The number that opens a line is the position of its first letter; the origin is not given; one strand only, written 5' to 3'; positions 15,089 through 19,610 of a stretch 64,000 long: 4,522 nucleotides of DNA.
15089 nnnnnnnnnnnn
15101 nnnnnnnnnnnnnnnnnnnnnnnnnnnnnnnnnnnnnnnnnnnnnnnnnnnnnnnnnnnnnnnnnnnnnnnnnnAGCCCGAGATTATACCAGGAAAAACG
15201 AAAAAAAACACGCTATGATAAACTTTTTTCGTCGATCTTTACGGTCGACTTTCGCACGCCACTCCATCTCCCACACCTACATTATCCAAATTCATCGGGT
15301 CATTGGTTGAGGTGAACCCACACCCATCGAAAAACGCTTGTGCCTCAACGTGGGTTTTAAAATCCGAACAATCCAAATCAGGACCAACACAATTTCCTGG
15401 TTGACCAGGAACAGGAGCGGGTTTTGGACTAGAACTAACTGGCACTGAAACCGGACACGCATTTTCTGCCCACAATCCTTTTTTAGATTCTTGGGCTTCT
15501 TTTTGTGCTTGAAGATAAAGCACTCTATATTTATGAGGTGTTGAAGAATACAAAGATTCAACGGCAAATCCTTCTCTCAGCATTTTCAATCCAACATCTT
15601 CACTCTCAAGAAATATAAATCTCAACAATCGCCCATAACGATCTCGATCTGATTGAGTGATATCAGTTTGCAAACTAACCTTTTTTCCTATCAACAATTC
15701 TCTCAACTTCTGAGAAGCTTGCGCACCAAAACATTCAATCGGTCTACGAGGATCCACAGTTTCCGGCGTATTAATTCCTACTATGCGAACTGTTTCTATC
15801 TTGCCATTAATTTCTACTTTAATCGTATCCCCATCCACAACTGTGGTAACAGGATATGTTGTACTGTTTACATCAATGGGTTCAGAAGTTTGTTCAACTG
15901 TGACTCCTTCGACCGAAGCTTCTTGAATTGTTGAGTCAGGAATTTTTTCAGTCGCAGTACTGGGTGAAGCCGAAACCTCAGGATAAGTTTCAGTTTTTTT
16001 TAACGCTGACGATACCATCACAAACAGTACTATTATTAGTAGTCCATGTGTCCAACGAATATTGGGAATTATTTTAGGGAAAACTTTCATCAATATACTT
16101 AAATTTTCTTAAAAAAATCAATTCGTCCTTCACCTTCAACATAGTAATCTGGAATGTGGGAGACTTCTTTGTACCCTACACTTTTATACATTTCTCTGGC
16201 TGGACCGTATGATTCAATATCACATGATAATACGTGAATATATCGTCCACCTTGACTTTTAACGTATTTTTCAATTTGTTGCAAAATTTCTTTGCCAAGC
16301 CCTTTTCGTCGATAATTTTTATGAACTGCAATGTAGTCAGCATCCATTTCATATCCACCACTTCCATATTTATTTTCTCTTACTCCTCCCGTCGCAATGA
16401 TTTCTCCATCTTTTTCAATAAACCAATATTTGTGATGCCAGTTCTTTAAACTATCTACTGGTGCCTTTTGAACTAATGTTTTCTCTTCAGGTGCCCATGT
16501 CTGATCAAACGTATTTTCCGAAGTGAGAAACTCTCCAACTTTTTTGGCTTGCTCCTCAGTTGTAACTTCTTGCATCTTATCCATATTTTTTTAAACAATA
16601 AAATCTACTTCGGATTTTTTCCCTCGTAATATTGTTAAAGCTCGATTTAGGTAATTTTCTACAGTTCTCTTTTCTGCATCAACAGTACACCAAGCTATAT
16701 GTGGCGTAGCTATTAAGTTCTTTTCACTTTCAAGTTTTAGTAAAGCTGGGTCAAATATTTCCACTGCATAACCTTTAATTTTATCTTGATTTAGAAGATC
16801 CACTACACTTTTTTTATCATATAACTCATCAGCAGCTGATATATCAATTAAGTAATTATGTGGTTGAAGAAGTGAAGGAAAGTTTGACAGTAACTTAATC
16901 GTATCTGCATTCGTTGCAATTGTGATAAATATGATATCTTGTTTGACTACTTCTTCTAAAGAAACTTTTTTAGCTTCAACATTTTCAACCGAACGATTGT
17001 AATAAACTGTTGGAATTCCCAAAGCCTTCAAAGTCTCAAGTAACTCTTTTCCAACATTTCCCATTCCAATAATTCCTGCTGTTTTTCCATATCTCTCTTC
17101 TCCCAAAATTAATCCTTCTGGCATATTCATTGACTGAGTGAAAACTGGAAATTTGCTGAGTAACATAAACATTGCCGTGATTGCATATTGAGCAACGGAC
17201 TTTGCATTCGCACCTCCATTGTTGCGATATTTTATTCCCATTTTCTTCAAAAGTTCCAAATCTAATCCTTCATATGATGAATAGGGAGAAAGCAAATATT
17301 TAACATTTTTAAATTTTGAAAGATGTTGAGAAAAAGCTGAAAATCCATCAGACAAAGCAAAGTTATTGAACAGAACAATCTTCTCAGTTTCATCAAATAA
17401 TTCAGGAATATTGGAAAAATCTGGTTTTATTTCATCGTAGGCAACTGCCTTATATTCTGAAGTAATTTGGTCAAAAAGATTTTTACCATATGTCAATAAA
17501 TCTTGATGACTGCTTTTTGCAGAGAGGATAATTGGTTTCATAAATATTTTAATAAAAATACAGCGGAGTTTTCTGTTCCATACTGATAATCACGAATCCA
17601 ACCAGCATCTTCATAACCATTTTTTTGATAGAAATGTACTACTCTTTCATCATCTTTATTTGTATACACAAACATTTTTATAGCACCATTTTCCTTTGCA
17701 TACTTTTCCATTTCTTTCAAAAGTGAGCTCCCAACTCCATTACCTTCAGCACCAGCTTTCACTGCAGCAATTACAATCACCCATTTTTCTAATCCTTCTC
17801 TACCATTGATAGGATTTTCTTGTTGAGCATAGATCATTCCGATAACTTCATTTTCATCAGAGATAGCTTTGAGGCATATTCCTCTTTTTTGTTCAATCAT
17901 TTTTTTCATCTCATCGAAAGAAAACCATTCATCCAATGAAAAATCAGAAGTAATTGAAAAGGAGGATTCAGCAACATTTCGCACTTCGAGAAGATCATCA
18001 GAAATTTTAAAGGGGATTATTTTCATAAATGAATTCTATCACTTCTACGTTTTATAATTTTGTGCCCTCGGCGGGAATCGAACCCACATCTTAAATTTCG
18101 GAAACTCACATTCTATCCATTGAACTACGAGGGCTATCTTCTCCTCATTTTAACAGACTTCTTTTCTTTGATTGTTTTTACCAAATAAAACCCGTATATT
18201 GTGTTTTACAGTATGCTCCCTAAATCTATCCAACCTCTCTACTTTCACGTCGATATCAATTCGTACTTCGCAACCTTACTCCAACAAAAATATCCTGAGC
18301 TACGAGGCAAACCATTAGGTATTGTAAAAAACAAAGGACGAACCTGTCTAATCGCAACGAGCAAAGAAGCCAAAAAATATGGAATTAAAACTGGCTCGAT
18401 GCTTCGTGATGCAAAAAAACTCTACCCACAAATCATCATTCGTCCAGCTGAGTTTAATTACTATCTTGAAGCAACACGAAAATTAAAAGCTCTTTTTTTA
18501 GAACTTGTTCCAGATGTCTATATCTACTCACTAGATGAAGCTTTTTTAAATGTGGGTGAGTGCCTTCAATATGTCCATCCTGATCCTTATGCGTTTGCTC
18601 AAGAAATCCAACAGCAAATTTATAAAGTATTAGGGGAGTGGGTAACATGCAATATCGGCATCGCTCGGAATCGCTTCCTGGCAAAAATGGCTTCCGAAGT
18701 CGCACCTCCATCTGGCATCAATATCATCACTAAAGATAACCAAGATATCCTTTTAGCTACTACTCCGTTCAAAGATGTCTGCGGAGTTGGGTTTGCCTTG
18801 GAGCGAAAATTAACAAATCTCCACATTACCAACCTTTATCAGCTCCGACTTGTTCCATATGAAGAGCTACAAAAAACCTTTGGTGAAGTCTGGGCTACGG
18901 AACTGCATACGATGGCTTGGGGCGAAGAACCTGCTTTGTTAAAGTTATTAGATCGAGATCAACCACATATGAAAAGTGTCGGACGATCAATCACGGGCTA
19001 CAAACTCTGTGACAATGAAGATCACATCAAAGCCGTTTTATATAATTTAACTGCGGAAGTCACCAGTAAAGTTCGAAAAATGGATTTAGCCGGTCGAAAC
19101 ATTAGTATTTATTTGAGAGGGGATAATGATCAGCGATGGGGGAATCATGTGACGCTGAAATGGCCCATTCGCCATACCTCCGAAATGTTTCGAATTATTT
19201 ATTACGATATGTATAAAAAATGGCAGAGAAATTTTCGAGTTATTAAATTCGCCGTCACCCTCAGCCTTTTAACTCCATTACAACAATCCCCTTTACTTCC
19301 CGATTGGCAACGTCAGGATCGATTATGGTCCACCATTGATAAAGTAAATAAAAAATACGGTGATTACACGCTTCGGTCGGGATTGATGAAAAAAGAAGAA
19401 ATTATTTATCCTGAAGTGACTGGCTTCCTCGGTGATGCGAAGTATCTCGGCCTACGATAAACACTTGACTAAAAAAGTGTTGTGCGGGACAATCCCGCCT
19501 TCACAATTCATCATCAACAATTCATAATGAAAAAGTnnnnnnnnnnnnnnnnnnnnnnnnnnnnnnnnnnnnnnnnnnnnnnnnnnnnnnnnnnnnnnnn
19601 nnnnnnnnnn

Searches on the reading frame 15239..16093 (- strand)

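Call 91: search_protein_families(library=pfam, proteins=[window:15239-16093:-], max_evalue=0.001)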
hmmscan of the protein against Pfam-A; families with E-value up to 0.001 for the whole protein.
window:15239-16093:- (284 aa): 1 family
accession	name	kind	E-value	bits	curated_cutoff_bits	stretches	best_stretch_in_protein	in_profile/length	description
PF00565.23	SNase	-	1e-21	77.8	21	1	101-209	1-106/107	Staphylococcal nuclease homologue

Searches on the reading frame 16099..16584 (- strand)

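Call 91: search_protein_families(library=pfam, proteins=[window:16099-16584:-], max_evalue=0.001)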
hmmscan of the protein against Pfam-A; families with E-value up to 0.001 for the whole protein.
window:16099-16584:- (161 aa): 6 families
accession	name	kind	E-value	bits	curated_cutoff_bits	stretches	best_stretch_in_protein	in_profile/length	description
PF00583.31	Acetyltransf_1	-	4.5e-16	59.6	20.7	1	36-138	14-116/116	Acetyltransferase (GNAT) family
PF13508.13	Acetyltransf_7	-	5.3e-13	49.6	27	1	50-140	2-84/84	Acetyltransferase (GNAT) domain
PF13673.13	Acetyltransf_10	-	6.5e-09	36.3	23.6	1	45-142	25-111/128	Acetyltransferase (GNAT) domain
PF08445.16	FR47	-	5.3e-05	23.6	22.1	1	85-141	27-80/86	FR47-like protein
PF13420.13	Acetyltransf_4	-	0.00042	20.8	24.3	1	52-152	49-148/155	Acetyltransferase (GNAT) domain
PF13527.13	Acetyltransf_9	-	0.00063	20.2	25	1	50-138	40-124/127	Acetyltransferase (GNAT) domain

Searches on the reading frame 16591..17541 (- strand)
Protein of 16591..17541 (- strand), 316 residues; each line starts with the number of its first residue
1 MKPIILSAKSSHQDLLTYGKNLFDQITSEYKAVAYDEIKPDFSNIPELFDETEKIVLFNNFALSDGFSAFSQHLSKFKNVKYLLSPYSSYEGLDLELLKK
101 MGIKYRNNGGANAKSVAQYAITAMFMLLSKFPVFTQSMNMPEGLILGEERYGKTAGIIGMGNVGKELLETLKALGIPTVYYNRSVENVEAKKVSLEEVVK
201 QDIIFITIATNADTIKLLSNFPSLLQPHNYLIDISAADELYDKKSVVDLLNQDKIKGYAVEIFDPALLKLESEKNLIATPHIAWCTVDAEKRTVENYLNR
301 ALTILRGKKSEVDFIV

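Call 91: search_protein_families(library=pfam, proteins=[window:16591-17541:-], max_evalue=0.001)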
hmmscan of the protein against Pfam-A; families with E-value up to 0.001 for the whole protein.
window:16591-17541:- (316 aa): 4 families
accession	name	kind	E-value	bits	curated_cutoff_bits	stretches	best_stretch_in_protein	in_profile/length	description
PF02826.25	2-Hacid_dh_C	-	2.8e-21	76.2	25.1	1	143-283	27-178/178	D-isomer specific 2-hydroxyacid dehydrogenase, NAD binding domain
PF00389.36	2-Hacid_dh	-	5.6e-07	29.8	24.6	1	71-310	53-129/134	D-isomer specific 2-hydroxyacid dehydrogenase, catalytic domain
PF03446.21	NAD_binding_2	-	2.5e-05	24.8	21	1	156-238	3-96/161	NAD binding domain of 6-phosphogluconate dehydrogenase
PF03807.23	F420_oxidored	-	0.00059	20.8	21.6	0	156-236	3-93/94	NADP oxidoreductase coenzyme F420-dependent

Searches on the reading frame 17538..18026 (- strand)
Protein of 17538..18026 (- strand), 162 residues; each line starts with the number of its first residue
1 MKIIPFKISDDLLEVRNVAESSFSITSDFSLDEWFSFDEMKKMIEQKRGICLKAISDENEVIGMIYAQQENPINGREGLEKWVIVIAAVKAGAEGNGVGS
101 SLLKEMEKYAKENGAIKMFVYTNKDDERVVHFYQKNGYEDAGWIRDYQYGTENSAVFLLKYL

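Call 91: search_protein_families(library=pfam, proteins=[window:17538-18026:-], max_evalue=0.001)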
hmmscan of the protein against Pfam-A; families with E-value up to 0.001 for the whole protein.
window:17538-18026:- (162 aa): 5 families
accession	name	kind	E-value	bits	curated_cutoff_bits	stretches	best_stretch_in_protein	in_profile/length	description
PF00583.31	Acetyltransf_1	-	1.2e-13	51.7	20.7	1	37-138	27-116/116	Acetyltransferase (GNAT) family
PF13508.13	Acetyltransf_7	-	3.4e-09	37.4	27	1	56-139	9-83/84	Acetyltransferase (GNAT) domain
PF13673.13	Acetyltransf_10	-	3.9e-08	33.8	23.6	1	36-141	15-110/128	Acetyltransferase (GNAT) domain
PF13302.13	Acetyltransf_3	-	0.00034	21.8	25.4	1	30-138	36-137/138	Acetyltransferase (GNAT) domain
PF13420.13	Acetyltransf_4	-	0.00042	20.8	24.3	1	35-149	32-145/155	Acetyltransferase (GNAT) domain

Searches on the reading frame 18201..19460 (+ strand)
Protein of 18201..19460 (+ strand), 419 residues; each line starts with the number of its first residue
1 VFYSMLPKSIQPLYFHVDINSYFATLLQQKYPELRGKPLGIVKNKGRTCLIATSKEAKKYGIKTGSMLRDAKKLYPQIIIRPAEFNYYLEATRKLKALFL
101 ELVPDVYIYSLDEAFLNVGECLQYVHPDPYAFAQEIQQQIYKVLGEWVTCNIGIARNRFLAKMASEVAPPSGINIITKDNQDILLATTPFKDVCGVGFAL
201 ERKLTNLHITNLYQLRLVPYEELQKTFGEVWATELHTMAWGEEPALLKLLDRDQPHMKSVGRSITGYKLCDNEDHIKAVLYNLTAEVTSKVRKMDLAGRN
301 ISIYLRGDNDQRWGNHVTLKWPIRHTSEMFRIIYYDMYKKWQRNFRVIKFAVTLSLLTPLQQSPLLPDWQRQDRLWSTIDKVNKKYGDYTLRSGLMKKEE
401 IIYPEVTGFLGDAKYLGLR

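Call 16: search_protein_families(library=pfam, proteins=[window:18201-19460:+], max_evalue=0.00001)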
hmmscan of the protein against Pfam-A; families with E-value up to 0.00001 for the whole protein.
window:18201-19460:+ (419 aa): 3 families
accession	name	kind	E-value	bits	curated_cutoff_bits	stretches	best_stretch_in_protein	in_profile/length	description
PF00817.25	IMS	-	3.1e-37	128.2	23.2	1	17-166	1-148/148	impB/mucB/samB family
PF11799.13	IMS_C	-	4e-08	34.1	20.7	1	258-361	2-103/109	impB/mucB/samB family C-terminal domain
PF21999.2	IMS_HHH_1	-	5.1e-08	33.7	27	1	192-241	2-51/53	DNA polymerase-iota, thumb domain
